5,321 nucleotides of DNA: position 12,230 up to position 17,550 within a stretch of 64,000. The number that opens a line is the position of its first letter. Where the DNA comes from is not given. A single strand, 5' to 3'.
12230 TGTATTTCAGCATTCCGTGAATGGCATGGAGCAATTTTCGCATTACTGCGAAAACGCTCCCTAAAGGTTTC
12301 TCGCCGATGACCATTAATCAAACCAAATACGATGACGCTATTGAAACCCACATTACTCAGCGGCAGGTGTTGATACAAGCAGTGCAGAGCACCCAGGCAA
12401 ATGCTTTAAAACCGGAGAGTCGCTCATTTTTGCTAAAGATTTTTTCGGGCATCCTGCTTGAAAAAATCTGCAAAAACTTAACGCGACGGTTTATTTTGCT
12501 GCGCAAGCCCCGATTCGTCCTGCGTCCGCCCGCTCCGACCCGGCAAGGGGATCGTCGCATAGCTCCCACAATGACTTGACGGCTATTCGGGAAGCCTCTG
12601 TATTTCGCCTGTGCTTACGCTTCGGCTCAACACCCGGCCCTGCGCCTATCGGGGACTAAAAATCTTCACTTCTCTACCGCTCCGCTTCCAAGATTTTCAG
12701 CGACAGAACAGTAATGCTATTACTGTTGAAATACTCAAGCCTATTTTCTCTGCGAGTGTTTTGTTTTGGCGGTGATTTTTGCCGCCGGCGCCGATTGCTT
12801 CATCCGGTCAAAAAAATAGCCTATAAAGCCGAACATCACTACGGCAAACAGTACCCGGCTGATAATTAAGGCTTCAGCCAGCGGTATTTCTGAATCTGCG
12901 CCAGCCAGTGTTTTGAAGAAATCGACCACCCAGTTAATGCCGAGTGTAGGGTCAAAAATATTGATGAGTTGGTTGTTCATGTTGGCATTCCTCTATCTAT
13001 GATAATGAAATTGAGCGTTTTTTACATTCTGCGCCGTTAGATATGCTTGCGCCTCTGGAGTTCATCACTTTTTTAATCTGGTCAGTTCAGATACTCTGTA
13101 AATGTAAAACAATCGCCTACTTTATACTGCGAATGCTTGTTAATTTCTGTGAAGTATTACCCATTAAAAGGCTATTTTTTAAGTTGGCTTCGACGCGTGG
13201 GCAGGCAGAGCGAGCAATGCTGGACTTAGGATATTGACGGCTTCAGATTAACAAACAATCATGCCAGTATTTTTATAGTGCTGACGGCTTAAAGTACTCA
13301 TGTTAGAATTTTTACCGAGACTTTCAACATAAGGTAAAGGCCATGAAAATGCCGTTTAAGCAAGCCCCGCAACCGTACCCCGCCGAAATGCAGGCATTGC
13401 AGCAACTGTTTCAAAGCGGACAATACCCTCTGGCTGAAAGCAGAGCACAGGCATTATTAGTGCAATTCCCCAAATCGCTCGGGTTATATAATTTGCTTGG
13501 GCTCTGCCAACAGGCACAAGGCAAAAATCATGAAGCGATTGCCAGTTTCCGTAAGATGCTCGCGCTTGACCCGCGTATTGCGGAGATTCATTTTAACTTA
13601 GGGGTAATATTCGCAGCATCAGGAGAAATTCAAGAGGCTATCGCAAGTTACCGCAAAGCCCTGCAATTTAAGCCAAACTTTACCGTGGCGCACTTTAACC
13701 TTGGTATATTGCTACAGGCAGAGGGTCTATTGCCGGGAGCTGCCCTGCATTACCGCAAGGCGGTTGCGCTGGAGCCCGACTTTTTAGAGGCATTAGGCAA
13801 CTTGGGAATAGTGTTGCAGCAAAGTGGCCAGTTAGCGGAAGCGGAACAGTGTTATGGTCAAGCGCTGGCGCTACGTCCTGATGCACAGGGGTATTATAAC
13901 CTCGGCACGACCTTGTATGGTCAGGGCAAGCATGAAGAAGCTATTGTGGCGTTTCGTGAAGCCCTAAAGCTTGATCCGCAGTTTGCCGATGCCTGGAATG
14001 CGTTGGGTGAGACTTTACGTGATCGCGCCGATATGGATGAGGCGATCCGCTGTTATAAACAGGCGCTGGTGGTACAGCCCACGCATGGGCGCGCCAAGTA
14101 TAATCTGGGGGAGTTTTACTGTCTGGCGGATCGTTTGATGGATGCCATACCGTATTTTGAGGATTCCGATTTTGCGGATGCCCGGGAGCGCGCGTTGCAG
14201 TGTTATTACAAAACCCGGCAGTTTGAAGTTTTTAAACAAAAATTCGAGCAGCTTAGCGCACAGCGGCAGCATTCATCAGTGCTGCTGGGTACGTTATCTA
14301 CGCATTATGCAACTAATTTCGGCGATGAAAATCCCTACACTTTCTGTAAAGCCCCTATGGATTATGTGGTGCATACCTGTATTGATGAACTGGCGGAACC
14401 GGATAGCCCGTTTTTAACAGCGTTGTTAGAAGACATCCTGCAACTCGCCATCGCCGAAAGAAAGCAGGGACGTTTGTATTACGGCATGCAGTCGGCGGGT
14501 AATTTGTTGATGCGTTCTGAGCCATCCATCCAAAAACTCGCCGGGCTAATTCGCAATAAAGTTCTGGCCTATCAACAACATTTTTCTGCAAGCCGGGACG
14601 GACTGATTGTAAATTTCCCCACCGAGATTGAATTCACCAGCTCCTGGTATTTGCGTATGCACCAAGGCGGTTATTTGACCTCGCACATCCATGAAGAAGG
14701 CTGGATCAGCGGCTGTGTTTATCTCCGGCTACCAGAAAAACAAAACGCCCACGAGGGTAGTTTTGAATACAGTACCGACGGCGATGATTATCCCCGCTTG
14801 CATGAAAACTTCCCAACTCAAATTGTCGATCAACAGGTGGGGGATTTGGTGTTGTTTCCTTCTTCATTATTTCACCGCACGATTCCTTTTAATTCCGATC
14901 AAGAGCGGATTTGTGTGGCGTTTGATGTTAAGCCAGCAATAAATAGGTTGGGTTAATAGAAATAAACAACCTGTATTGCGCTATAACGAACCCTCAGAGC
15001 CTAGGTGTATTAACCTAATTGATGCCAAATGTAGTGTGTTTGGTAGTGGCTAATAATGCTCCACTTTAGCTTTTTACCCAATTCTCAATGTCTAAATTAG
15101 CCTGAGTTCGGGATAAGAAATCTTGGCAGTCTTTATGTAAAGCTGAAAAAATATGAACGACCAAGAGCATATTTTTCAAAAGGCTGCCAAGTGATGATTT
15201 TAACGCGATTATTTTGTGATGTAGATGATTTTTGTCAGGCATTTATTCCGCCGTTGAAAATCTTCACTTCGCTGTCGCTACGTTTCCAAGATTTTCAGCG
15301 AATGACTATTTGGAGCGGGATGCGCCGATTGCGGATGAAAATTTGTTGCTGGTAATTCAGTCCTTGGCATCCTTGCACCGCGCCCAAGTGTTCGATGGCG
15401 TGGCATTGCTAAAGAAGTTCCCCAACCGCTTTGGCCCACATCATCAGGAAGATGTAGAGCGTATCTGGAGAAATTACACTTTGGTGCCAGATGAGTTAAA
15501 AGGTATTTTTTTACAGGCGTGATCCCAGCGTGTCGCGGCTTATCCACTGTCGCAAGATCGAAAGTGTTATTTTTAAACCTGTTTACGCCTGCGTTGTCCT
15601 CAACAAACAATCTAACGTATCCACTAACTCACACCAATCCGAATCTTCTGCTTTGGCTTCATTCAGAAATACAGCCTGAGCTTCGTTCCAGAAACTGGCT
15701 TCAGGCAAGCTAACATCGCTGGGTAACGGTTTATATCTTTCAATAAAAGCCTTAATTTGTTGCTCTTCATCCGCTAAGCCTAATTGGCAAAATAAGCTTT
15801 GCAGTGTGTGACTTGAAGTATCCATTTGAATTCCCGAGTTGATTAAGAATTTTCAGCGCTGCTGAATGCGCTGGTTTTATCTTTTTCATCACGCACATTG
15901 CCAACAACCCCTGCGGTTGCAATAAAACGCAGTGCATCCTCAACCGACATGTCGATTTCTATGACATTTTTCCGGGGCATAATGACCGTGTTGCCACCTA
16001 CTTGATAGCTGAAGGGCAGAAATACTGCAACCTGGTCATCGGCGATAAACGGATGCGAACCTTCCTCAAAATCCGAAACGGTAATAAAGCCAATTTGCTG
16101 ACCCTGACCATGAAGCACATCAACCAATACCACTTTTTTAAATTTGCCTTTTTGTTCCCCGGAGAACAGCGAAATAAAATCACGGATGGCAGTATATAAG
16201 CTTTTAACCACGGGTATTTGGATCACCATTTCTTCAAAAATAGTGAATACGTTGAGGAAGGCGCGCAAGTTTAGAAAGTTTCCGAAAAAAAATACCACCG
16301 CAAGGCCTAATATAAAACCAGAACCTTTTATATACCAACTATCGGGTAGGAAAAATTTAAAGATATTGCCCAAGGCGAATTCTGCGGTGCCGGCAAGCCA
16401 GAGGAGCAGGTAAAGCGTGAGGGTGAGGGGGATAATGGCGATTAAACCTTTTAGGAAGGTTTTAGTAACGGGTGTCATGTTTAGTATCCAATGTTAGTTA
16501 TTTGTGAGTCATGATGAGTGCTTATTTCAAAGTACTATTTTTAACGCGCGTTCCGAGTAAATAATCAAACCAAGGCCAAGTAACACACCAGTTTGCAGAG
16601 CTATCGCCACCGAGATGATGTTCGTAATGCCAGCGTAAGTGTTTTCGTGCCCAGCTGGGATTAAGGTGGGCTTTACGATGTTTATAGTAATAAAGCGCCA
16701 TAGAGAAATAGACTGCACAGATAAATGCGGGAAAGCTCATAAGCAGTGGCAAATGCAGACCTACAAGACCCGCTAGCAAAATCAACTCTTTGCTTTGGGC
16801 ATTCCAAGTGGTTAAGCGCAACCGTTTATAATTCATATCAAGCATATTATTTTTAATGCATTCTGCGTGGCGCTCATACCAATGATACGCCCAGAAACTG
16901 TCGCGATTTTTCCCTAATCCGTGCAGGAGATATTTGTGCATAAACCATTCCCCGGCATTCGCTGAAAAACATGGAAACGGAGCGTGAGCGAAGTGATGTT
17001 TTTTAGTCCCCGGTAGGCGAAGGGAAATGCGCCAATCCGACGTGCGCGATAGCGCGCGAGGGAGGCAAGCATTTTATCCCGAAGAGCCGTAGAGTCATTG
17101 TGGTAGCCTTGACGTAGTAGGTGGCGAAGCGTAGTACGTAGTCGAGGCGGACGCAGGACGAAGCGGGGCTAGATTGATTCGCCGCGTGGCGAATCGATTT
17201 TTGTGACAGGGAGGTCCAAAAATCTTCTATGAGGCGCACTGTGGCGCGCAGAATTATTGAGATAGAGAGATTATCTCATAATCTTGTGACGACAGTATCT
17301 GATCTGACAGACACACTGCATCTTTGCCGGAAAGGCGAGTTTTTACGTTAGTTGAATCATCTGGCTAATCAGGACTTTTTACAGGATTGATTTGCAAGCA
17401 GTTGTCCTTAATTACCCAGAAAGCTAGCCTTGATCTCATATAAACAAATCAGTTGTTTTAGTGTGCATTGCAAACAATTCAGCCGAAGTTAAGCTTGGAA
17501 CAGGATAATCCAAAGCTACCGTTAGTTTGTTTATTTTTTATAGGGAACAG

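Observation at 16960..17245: A diverged third copy shows compensatory stem substitutions and exactly conserved loop lengths, the signature of a selected nucleic-acid structure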

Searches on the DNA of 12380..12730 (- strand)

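Call 43: search_rna_families(source=window, start=12380, end=12730, threshold=evalue, max_evalue=10)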
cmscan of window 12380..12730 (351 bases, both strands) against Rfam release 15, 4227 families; matches with E-value up to 10: 2.
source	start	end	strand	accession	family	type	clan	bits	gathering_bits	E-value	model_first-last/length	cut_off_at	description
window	12424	12498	+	RF02869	ncS025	Gene; sRNA;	-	15.3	46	2.5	1-85/85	no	Burkholderia sRNA 25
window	12425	12474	-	RF00855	mir-254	Gene; miRNA;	-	14.4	70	4.9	1-63/63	no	mir-254 microRNA precursor family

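Call 65: search_dna_similar(query=window:12400-12710:-, collection=plasmids, mode=distant, max_evalue=0.001, max_rows=15)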
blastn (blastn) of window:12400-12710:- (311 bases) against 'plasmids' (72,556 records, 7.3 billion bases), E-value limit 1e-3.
Records with a match: 4; places in all: 11; records where one place covers at least 80% of the query: 2.
Best place of each record, by identity: 80-90% 2; 60-80% 2.
By first word of the organism name: Methylomonas 2; Methylobacter 1; Methyloprofundus 1.
By predicted mobility (MOB-suite, as given by PLSDB): non-mobilizable 4.
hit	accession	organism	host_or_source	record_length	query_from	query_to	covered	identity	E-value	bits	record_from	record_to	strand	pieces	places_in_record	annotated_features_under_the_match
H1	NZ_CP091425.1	Methylobacter sp. YRD-M1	isolate,wetland soil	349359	8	299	94%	73.9%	6e-35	154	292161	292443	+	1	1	none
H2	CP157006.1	Methylomonas sp. AM2-LC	-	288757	5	294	93%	71.2%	2e-23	116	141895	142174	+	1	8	record has no annotation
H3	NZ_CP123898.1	Methylomonas sp. UP202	pure culture,canal sediment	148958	6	78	23%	84.9%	3e-13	83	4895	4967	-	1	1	none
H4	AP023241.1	Methyloprofundus sp.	biofilm metagenome,metagenomic ...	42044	8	74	22%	86.8%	5e-11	76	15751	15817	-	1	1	none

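Call 66: search_dna_similar(query=window:12400-12710:-, collection=phages, mode=distant, max_evalue=0.001, max_rows=15)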
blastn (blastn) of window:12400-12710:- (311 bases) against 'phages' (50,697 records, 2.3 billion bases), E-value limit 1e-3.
No match.

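Call 67: get_annotated_region(hit=H3, flank=5000)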
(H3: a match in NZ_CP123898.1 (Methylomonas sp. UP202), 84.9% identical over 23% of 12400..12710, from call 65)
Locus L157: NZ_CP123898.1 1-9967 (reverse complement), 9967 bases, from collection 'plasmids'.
description: Methylomonas sp. UP202 plasmid pUP202, complete sequence
organism: Methylomonas sp. UP202 (NCBI taxid 3040943)
taxonomy: Bacteria; Pseudomonadota; Gammaproteobacteria; Methylococcales; Methylococcaceae; Methylomonas; Methylomonas sp. UP202
host: -; source: pure culture,canal sediment; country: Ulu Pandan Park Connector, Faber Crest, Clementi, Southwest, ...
typing (MOB-suite, as given by PLSDB): non-mobilizable
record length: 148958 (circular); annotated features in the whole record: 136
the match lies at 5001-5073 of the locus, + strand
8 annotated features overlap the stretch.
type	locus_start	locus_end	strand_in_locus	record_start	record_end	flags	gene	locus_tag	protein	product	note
CDS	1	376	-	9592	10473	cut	-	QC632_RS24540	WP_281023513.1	type-F conjugative transfer system secretin TraK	-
CDS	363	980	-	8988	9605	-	-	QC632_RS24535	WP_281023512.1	TraE/TraK family type IV conjugative transfer system protein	-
CDS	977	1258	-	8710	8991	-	traL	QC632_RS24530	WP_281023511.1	type IV conjugative transfer system protein TraL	-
CDS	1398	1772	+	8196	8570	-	-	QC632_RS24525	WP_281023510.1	YbjQ family protein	-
CDS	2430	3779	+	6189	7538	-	-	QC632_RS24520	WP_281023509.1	replication initiation protein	GO:0006270 - DNA replication initiation [Evidence IEA]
CDS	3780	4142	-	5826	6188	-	-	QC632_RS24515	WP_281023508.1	hypothetical protein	-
CDS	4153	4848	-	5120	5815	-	-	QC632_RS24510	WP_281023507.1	ParA family protein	-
CDS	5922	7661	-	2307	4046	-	-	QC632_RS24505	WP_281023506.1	site-specific integrase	GO:0015074 - DNA integration [Evidence IEA]; GO:0006310 - DNA recombination [Evidence IEA]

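Call 68: get_annotated_region(hit=H4, flank=5000)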
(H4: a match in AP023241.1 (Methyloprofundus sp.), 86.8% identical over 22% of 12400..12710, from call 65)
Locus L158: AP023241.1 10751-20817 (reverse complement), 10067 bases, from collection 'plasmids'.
description: MAG: Methyloprofundus sp. INp10_methR40d plasmid pINp10 DNA, complete sequence
organism: Methyloprofundus sp. (NCBI taxid 2020875)
taxonomy: Bacteria; Pseudomonadota; Gammaproteobacteria; Methylococcales; Methylococcaceae; Methyloprofundus; Methyloprofundus sp.
host: -; source: biofilm metagenome,metagenomic assembly,gill tissue of Bathymodiolus japonicus; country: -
typing (MOB-suite, as given by PLSDB): non-mobilizable
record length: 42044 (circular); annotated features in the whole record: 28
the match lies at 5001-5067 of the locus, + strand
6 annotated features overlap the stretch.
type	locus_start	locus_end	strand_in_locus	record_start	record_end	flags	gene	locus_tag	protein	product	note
CDS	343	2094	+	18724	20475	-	-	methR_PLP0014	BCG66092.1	ATP-binding cassette, subfamily C, bacterial EexD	-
CDS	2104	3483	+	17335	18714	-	-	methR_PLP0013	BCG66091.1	membrane fusion protein, epimerase transport system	-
CDS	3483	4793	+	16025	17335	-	-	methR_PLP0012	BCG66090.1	outer membrane protein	-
CDS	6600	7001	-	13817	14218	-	-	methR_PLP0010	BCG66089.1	transposase, IS200/IS605 family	-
CDS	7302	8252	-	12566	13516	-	-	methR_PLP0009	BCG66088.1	hypothetical protein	-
CDS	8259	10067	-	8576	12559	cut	-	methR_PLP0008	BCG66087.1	hypothetical protein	-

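Call 69: get_annotated_region(hit=H1, flank=6000)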
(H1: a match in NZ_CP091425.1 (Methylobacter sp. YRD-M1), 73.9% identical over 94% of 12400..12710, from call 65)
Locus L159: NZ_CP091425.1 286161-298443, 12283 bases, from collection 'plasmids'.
description: Methylobacter sp. YRD-M1 plasmid unnamed1, complete sequence
organism: Methylobacter sp. YRD-M1 (NCBI taxid 2911520)
taxonomy: Bacteria; Pseudomonadota; Gammaproteobacteria; Methylococcales; Methylococcaceae; Methylobacter; Methylobacter sp. YRD-M1
host: -; source: isolate,wetland soil; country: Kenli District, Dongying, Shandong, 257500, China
typing (MOB-suite, as given by PLSDB): non-mobilizable
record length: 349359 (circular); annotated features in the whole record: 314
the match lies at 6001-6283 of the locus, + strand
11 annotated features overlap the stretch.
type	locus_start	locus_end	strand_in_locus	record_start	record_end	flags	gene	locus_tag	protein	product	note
CDS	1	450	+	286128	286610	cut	-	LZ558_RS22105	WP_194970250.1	hypothetical protein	-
CDS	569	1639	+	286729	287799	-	-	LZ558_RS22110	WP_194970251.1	hypothetical protein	-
CDS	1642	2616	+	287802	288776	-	-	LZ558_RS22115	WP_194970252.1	hypothetical protein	-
CDS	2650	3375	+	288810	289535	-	-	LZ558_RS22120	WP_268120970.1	uracil-DNA glycosylase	GO:0006284 - base-excision repair [Evidence IEA]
CDS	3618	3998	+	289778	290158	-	-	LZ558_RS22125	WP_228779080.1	DUF805 domain-containing protein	-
CDS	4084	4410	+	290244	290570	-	-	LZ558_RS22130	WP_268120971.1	hypothetical protein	-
CDS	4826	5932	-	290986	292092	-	-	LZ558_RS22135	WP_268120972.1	transposase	-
CDS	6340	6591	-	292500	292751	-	-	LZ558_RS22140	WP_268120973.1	KfrB domain-containing protein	-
CDS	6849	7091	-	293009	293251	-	-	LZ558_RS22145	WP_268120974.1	hypothetical protein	-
CDS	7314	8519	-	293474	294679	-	dnaN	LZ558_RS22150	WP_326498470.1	DNA polymerase III subunit beta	GO:0006260 - DNA replication [Evidence IEA]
CDS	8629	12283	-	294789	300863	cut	-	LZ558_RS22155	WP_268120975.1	hypothetical protein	-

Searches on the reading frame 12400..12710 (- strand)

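Call 70: search_protein_families(library=pfam, proteins=[L159:4826-5932:-, L158:6600-7001:-, L158:7302-8252:-, L157:5922-7661:-], max_evalue=0.001)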
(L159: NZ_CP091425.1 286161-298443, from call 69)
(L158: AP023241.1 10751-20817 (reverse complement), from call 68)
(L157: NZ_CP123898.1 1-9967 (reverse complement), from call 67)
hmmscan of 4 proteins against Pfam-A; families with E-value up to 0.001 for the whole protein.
L159:4826-5932:- (368 aa): 2 families
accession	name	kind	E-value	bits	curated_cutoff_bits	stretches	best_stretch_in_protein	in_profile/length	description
PF07282.18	Cas12f1-like_TNB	-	1.3e-22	80.1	26.3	1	282-353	1-60/60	Cas12f1-like, TNB domain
PF01385.25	OrfB_IS605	-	6.8e-16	59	30.5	1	173-270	6-118/120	Probable transposase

L158:6600-7001:- (133 aa): 1 family
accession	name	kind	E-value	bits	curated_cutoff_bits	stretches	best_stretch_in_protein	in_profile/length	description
PF01797.21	Y1_Tnp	-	3.4e-39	134.1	23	1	11-129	2-120/121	Transposase IS200 like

L158:7302-8252:- (316 aa): 4 families
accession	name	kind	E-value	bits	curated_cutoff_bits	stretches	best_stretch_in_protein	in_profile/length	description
PF00535.33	Glycos_transf_2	-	5.3e-20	72.5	23.3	1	4-114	1-116/168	Glycosyl transferase family 2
PF13641.12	Glyco_tranf_2_3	-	3.3e-12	47.3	27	1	3-212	3-212/230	Glycosyltransferase like family 2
PF10111.15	Glyco_tranf_2_2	-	1.4e-09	38.3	27.3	1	29-217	28-222/276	Glycosyltransferase like family 2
PF13632.12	Glyco_trans_2_3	-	5.6e-08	33.3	27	1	164-217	77-128/198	Glycosyl transferase family group 2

L157:5922-7661:- (579 aa): 1 family
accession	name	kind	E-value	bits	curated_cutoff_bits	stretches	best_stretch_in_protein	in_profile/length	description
PF00589.27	Phage_integrase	-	7.5e-13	49.1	27.1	1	361-565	4-170/172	Phage integrase family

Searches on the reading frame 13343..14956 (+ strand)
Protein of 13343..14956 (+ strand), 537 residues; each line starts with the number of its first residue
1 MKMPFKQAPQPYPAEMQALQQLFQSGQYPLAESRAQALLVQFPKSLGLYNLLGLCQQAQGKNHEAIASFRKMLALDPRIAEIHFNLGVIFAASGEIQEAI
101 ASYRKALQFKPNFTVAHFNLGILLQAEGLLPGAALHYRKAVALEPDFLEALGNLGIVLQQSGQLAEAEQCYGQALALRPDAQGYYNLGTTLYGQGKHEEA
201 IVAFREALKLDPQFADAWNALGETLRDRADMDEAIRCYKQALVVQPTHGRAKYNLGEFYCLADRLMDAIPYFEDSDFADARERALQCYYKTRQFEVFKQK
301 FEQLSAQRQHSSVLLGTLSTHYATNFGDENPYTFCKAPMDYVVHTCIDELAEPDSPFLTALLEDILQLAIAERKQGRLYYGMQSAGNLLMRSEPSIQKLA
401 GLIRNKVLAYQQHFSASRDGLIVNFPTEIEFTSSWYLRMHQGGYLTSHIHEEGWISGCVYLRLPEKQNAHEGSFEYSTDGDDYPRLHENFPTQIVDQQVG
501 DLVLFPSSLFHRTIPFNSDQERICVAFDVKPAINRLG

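Call 15: search_protein_families(library=pfam, proteins=[window:13343-14956:+], max_evalue=0.01)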
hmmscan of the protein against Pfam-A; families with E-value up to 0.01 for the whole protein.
window:13343-14956:+ (537 aa): 28 families (the best 25 are shown)
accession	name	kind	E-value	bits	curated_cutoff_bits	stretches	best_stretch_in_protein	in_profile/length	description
PF00515.34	TPR_1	-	1.3e-51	170.8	27.8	6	181-214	1-34/34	Tetratricopeptide repeat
PF13414.12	TPR_11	-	1.1e-44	150.3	26.8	6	190-224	3-37/42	TPR repeat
PF07719.23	TPR_2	-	1.2e-42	140.9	27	6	181-213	1-33/34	Tetratricopeptide repeat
PF13431.12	TPR_17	-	2.6e-35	118.1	24.4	3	136-169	1-34/34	Tetratricopeptide repeat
PF13432.12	TPR_16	-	1.1e-34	118.9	32.7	5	154-213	3-63/65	Tetratricopeptide repeat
PF13181.12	TPR_8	-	8.8e-34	113.2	25.7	5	181-213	1-33/34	Tetratricopeptide repeat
PF13759.12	2OG-FeII_Oxy_5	-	4.3e-27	94.9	27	1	433-528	1-101/101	Putative 2OG-Fe(II) oxygenase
PF13424.12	TPR_12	-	3.3e-26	91.7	30.1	2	148-212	3-76/77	Tetratricopeptide repeat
PF13176.12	TPR_7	-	1.4e-24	84.4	27.9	2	217-248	1-34/36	Tetratricopeptide repeat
PF14559.12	TPR_19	-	1.6e-24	86.4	25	3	191-241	1-51/68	Tetratricopeptide repeat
PF13428.12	TPR_14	-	1.7e-22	78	23.5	2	183-223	3-43/44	Tetratricopeptide repeat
PF24575.1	TPR_Slam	-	6.1e-17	62.4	35.2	1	83-125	50-92/104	Surface lipoprotein assembly modifier, N-terminal TPR repeats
PF13374.12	TPR_10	-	1e-16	60.7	27.5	2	148-178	2-32/42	Tetratricopeptide repeat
PF23914.1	TPR_CcmH_CycH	-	6.7e-14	52.5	42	2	201-257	36-92/158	Cytochrome c-type biogenesis protein H TPR domain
PF13371.12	TPR_9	-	6.3e-12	45.8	35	2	23-78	6-61/73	Tetratricopeptide repeat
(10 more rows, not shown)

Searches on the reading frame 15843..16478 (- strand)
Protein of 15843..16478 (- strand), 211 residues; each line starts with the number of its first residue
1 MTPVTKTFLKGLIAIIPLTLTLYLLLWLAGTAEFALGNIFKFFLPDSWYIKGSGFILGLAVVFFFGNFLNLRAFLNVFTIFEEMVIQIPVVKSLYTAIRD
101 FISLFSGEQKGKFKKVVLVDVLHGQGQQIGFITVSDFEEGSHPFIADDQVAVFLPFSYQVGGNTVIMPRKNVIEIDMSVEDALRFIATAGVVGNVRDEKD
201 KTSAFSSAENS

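Call 15: search_protein_families(library=pfam, proteins=[window:15843-16478:-], max_evalue=0.01)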
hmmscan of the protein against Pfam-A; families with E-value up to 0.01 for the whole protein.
window:15843-16478:- (211 aa): 1 family
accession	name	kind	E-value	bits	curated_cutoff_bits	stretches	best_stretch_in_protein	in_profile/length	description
PF04367.18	DUF502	-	2e-21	76.3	23.8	1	56-161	1-106/107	Protein of unknown function (DUF502)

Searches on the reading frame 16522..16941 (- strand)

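Call 15: search_protein_families(library=pfam, proteins=[window:16522-16941:-], max_evalue=0.01)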
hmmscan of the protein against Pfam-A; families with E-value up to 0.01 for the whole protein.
window:16522-16941:- (139 aa): 1 family
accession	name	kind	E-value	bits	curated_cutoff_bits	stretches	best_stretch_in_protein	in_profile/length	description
PF04116.19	FA_hydroxylase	-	0.00068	20.5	31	1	44-131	43-132/132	Fatty acid hydroxylase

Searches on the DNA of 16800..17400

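Call 8: search_rna_families(source=window, start=16800, end=17400, threshold=evalue, max_evalue=10)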
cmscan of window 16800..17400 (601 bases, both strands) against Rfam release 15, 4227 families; matches with E-value up to 10: 1.
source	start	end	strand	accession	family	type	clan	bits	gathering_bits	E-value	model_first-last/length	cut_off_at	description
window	17020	17070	+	RF03143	S15-Halobacteria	Cis-reg; leader;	CL00121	18.8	49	0.32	1-66/66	no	S15-Halobacteria ribosomal protein leader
